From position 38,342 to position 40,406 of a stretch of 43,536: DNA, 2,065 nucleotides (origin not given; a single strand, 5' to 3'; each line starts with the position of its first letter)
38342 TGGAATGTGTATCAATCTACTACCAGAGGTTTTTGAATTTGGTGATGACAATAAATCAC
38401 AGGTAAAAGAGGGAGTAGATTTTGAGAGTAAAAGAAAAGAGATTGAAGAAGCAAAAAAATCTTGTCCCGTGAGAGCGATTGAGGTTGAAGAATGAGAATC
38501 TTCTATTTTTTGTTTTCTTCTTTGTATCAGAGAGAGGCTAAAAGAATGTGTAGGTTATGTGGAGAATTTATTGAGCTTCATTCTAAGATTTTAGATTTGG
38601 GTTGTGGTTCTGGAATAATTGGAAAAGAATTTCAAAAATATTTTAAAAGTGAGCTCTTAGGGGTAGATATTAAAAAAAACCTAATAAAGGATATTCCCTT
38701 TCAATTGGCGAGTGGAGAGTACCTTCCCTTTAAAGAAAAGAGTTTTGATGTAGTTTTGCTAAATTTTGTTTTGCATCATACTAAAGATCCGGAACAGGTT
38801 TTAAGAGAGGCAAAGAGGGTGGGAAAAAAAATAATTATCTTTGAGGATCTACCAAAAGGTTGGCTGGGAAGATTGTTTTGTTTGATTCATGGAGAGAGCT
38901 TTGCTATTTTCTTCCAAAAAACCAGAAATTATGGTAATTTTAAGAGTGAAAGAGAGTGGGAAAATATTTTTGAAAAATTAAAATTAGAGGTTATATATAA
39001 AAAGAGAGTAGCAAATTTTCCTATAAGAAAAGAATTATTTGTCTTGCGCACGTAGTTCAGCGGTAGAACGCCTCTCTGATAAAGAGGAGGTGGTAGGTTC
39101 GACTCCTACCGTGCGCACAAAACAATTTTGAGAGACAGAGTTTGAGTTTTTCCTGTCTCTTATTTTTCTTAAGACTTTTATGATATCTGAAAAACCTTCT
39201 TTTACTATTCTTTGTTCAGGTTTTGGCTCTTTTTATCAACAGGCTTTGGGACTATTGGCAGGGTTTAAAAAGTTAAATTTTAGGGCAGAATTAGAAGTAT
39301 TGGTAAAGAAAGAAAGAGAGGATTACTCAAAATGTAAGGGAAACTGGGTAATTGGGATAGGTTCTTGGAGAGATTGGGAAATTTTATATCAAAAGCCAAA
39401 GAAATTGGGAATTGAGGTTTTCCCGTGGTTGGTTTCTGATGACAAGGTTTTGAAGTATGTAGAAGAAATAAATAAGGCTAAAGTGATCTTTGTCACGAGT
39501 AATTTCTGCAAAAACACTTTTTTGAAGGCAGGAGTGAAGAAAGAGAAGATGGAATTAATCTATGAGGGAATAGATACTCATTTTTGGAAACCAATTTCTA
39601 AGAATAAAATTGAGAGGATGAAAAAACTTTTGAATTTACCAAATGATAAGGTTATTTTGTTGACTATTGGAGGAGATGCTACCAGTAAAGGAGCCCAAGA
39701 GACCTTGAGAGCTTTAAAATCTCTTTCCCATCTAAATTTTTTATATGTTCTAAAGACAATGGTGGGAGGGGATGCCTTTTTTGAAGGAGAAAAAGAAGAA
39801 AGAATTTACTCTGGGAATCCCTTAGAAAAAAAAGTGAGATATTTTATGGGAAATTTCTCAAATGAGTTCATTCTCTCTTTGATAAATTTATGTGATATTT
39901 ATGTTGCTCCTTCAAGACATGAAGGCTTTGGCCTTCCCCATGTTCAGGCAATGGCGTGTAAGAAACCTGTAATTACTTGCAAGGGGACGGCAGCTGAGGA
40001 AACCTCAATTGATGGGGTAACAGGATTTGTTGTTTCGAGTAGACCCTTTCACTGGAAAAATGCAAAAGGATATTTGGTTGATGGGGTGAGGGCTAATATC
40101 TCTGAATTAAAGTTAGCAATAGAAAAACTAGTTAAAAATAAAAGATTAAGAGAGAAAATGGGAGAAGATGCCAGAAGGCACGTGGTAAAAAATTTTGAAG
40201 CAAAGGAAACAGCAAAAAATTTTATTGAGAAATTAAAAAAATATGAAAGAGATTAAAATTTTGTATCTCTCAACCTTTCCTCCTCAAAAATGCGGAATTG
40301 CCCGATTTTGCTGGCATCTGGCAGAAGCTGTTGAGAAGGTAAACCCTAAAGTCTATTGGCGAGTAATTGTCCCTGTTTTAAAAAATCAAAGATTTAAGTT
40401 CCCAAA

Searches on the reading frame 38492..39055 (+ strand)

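Call 77: search_protein_families(library=pfam, proteins=[window:38492-39055:+], max_evalue=0.00001)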
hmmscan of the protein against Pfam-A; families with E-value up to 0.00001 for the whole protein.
window:38492-39055:+ (187 aa): 7 families
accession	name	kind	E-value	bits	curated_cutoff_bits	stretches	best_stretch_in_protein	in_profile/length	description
PF08241.18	Methyltransf_11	-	7.2e-19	68.7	21.2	1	34-113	1-89/95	Methyltransferase domain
PF13649.12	Methyltransf_25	-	6.8e-14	52.8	27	1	33-112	1-94/97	Methyltransferase domain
PF13847.12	Methyltransf_31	-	8.6e-14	51.9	27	1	30-116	4-108/145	Methyltransferase domain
PF13489.12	Methyltransf_23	-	1.7e-13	51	27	1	18-168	11-162/164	Methyltransferase domain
PF08242.18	Methyltransf_12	-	2.2e-11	44.8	30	1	34-110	1-91/98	Methyltransferase domain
PF07021.18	MetW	-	4.7e-10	39.9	21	1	24-134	8-125/193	Methionine biosynthesis protein MetW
PF01209.24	Ubie_methyltran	-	6.7e-08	32.6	20.1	1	31-112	49-144/233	ubiE/COQ5 methyltransferase family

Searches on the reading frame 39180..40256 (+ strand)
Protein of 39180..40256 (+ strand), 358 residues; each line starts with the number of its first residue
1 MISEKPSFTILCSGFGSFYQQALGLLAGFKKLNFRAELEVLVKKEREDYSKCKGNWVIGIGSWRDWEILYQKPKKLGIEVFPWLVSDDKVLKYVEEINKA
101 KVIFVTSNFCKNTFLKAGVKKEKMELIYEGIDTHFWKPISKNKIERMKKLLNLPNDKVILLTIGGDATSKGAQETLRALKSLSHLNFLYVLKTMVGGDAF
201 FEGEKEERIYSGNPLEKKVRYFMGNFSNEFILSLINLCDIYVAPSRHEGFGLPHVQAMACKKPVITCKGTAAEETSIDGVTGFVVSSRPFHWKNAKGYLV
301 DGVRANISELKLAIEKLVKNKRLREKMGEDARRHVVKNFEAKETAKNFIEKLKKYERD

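Call 77: search_protein_families(library=pfam, proteins=[window:39180-40256:+], max_evalue=0.00001)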
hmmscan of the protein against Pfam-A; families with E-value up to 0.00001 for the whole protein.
window:39180-40256:+ (358 aa): 2 families
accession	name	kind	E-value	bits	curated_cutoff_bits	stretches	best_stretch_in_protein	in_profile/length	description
PF00534.26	Glycos_transf_1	-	1.6e-22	80.3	26.4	1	145-333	3-171/172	Glycosyl transferases group 1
PF13692.12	Glyco_trans_1_4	-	3.7e-15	56.9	27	1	159-287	3-126/142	Glycosyl transferases group 1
